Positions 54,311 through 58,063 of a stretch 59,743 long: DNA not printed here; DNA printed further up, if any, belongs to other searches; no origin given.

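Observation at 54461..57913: Single polypeptide combining a DinG/XPD-type Fe-S helicase with a UvrD-like SF1 helicase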

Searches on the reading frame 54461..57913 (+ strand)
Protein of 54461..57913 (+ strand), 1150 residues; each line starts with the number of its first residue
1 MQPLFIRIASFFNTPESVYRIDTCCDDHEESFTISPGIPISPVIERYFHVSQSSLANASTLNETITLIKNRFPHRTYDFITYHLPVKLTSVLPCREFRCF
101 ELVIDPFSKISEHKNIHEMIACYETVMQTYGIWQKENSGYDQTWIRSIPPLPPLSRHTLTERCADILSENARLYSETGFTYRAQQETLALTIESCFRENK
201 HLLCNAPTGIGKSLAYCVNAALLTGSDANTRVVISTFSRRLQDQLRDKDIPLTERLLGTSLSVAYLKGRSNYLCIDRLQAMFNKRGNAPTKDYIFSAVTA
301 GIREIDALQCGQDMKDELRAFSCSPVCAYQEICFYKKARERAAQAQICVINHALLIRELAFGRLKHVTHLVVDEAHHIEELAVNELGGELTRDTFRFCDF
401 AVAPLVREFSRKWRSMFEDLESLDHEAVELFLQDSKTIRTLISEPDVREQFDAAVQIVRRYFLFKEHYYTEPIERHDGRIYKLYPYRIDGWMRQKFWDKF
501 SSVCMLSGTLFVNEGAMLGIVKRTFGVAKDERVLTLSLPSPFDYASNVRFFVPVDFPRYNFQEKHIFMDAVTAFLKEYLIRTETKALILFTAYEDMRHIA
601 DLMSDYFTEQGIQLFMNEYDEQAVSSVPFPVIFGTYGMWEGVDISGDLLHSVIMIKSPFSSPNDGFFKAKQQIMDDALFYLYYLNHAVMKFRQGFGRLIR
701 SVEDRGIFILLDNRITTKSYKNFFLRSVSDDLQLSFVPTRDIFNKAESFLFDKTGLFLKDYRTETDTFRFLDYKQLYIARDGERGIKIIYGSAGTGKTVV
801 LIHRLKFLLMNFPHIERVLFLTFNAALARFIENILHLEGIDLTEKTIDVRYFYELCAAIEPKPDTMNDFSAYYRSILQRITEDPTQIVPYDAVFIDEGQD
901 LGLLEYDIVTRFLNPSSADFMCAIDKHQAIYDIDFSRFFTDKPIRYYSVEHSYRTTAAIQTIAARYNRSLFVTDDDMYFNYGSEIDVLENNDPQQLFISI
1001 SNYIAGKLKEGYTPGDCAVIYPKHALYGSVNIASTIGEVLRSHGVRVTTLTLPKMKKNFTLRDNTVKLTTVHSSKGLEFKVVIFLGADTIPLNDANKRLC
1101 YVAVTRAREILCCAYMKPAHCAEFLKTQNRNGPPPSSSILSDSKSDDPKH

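Call 3: search_protein_families(library=pfam, proteins=[window:54461-57913:+], max_evalue=0.1)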
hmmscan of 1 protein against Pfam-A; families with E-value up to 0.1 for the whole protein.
window:54461-57913:+ (1150 aa): 13 families
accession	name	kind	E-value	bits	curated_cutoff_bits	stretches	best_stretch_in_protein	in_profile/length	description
PF13307.12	Helicase_C_2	-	1e-30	107.5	25.3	1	578-729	4-168/170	Helicase C-terminal domain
PF13361.12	UvrD_C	-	9.3e-11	42.2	25.6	1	1049-1116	270-348/350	UvrD-like helicase C-terminal domain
PF04851.21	ResIII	-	1.3e-09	38.6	22.5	1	182-248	6-72/164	Type III restriction enzyme, res subunit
PF00270.35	DEAD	-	1.4e-09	38.4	26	2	184-248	4-64/167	DEAD/DEAH box helicase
PF00580.27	UvrD-helicase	-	2.4e-09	37.7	23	2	784-836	13-67/271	UvrD/REP helicase N-terminal domain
PF13538.12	UvrD_C_2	-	4.8e-09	36.4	27.4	1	1068-1109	4-47/52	UvrD-like helicase C-terminal domain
PF13245.12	AAA_19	-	1e-08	35.8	25.1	1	784-931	11-131/134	AAA domain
PF01443.25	Viral_helicase1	-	6.7e-07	29.8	21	1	1050-1109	161-222/228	Viral superfamily 1 RNA helicase core domain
PF13401.12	AAA_22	-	4.9e-05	24.1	27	0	783-902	4-97/130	AAA domain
PF13191.12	AAA_16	-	0.00046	21.2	32.6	0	778-818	18-64/167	AAA ATPase domain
PF09848.15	SLFN-g3_helicase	-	0.00047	20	24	1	786-898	3-88/354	Schlafen group 3, DNA/RNA helicase domain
PF06733.21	DEAD_2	-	0.00062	19.9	21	1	326-392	99-169/172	DEAD_2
PF12775.13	AAA_7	-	0.028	14.4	25.8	0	190-240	24-72/181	P-loop containing dynein motor region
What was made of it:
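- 56192..56647 (+): Helicase_C_2 domain (aa 578-729), carrying motifs IV-VI including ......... Pfam PF13307, 1e-30, 107.5 bits (call 3).
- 56768..57811 (+): aa 770-1117: minimal UvrD-type (SF1A-like) helicase core with motifs Q, I, Ia, II, III, IV, V and VI; 1B and 2B subdomains largely absent. Pfam UvrD-helicase, AAA_19, UvrD_C (call 3).
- On XPD/DinG-family Fe-S SF2 helicases: Pfam Helicase_C_2 107.5 bits and DEAD 38.4 bits, both above gathering scores (call 3). Pfam DEAD_2 is just below its cut-off (19.9 vs 21 bits; call 3).
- On UvrD/Rep/PcrA-type SF1A helicases: Pfam UvrD-helicase, AAA_19 and UvrD_C score above their cut-offs (call 3).
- On NERD-UvrD helicases: There is no NERD hit in Pfam (call 3).
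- Closest known: UvrD / PcrA / Rep. Same: Pfam UvrD-helicase and UvrD_C score above their cut-offs (call 3).
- Closest known: RecBCD / AddAB / AdnAB bipolar helicase-nucleases. Different: Here there is a single chain, SF2 + SF1, and no active nuclease (call 3).
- Checked: DEAD_2 falls just below its cut-off (19.9 vs 21 bits) (call 3).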

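Call 4: search_protein_families(library=ncbifam, proteins=[window:54461-57913:+], max_evalue=0.1)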
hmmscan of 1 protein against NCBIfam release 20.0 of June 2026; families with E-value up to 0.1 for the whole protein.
window:54461-57913:+ (1150 aa): 30 families (the best 25 are shown)
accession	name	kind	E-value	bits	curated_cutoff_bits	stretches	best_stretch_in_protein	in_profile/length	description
NF053712.1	repair_DEAH_YoaA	equivalog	2.3e-89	300.8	680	2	450-728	344-613/630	DNA repair helicase YoaA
NF005981.0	PRK08074.1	equivalog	4.1e-89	299.7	789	2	484-729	657-909/931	ATP-dependent DNA helicase DinG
TIGR01407.1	dinG_rel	hypoth_equivalog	2.5e-81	274.2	547.7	2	407-749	545-888/889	putative DnaQ family exonuclease/DinG family helicase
NF008729.0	PRK11747.1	equivalog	3.8e-64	217.3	598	3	485-726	447-692/703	ATP-dependent DNA helicase DinG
NF005569.0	PRK07246.1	equivalog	9.9e-34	116.7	794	1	178-750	243-819/820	bifunctional DnaQ family exonuclease/ATP-dependent helicase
TIGR03117.2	cas_csf4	equivalog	1.6e-21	76.2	400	2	569-724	619-788/800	type IV CRISPR-associated DEAD/DEAH-box helicase Csf4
TIGR00604.1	rad3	subfamily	8.9e-13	47.7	246.95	2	638-726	595-687/706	DNA repair helicase (rad3)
TIGR01073.1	pcrA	equivalog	1.5e-10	40.1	911.2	1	1064-1112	547-606/725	DNA helicase PcrA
NF008743.0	PRK11773.1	equivalog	3.9e-10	38.7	965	1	1063-1116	551-615/720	DNA helicase II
TIGR01075.1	uvrD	equivalog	1.5e-08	33.5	1144.45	1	1062-1116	545-610/715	DNA helicase II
TIGR01074.1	rep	equivalog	2.9e-08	32.4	951.45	1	1047-1117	531-613/668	DNA helicase Rep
TIGR02784.1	addA_alphas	equivalog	2.1e-07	29.7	860.75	1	1053-1085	764-796/1138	double-strand break repair helicase AddA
NF041254.1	motor_HelR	exception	2.1e-07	29.6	750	1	775-835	192-255/706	RNA polymerase recycling motor ATPase HelR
NF041464.1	HelD_BACSU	equivalog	2.8e-07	28.8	419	1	892-1115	549-763/779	RNA polymerase recycling motor HelD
NF053713.1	helicas_STM2767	equivalog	6.2e-07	28.2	550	1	781-830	186-234/665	STM2767 family DEAD/DEAH box helicase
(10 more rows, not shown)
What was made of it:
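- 54983..56710 (+): aa 175-750: DinG/XPD-type SF2 helicase (motor domain 1 with Fe-S insert, Arch region, motor domain 2). NCBIfam YoaA/DinG about 300 bits (call 4).
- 56711..56767 (+): aa 751-769: short inter-motor linker. The DinG models end at about aa 749-750 (TIGR01407 reaches 888/889; call 4).
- On DinG / YoaA / ExoDinG equivalogs (NCBIfam): YoaA 300.8 vs 680; PRK08074 299.7 vs 789; TIGR01407 274 vs 548; PRK11747 217 vs 598 (call 4).
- On UvrD/Rep/PcrA-type SF1A helicases: The uvrD, pcrA and rep equivalog scores are 32-40 bits against cut-offs above 900 (call 4).
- Closest known: ExoDinG / pExoDinG subgroups of bacterial DinG-like helicases. Different: NCBIfam scores are far below every equivalog cut-off (call 4).
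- The DinG PADLOC score matches that of housekeeping YoaA/DinG models (about 300 bits, call 4), so it reflects general DinG similarity.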

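Call 5: search_protein_families(library=padloc, proteins=[window:54461-57913:+], max_evalue=0.1)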
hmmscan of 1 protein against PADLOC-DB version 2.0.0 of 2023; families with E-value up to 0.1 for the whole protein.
window:54461-57913:+ (1150 aa): 56 families (the best 25 are shown)
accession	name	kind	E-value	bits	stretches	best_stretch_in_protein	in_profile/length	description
PDLC01439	typeIV_DinG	-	1.4e-86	289.4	1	176-738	11-566/575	CAS-IV-A; associated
PDLC01729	typeIV_DinG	-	6.2e-42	142.2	2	168-382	7-237/666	Csf4_0_IVA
PDLC01087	C3a187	-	7.5e-30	102.3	1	767-1113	196-543/559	NERD+UvrD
PDLC00132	GajB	-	1.4e-19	68.2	3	1062-1117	537-602/625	UrvD helicase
PDLC01321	typeIV_DinG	-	6.7e-19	66.1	2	186-380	3-199/559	CAS-IV-A; associated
PDLC03802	RTasHel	-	1.9e-16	58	3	1054-1117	603-653/675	DRT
PDLC01007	typeIV_DinG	-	2.2e-16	57.6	2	186-286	3-103/676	CRISPR type AFERR-associated DEAD/DEAH-box helicase Csf4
PDLC00117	GajB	-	3.5e-16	56.8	1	1060-1117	509-576/604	UrvD helicase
PDLC00122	GajB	-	5.8e-16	56.5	2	1049-1113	406-470/502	UrvD helicase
PDLC00103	GajB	-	4.3e-15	53.6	2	1062-1131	517-592/612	UrvD helicase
PDLC00127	GajB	-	2e-13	47.7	2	892-1026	204-349/594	UrvD helicase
PDLC00107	GajB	-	1.8e-11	41.4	2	771-835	16-81/587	UrvD helicase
PDLC01730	typeIV_DinG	-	1.1e-09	35.2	1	682-724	740-784/802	Csf4_1_IVA1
PDLC00106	GajB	-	1.5e-09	35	2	1031-1115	463-551/577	UrvD helicase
PDLC00116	GajB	-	1.7e-09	35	1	1027-1115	423-518/557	UrvD helicase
PDLC00114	GajB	-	3.7e-08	30.4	1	1056-1117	538-613/635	UrvD helicase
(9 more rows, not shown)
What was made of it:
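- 54983..56710 (+): PADLOC DinG model 289 bits over 176-738 (call 5).
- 56711..56767 (+): The NERD+UvrD model begins at aa 767 (call 5).
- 56768..57811 (+): PADLOC NERD+UvrD 102 bits (call 5).
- Closest known: CasDinG. Same: It has a DinG-type motor, and the PADLOC type-IV DinG model gives 289 bits (call 5).
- PADLOC gives type-IV DinG 289 bits, NERD+UvrD candidate C3a187 102 bits and GajB up to 68 bits (call 5).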
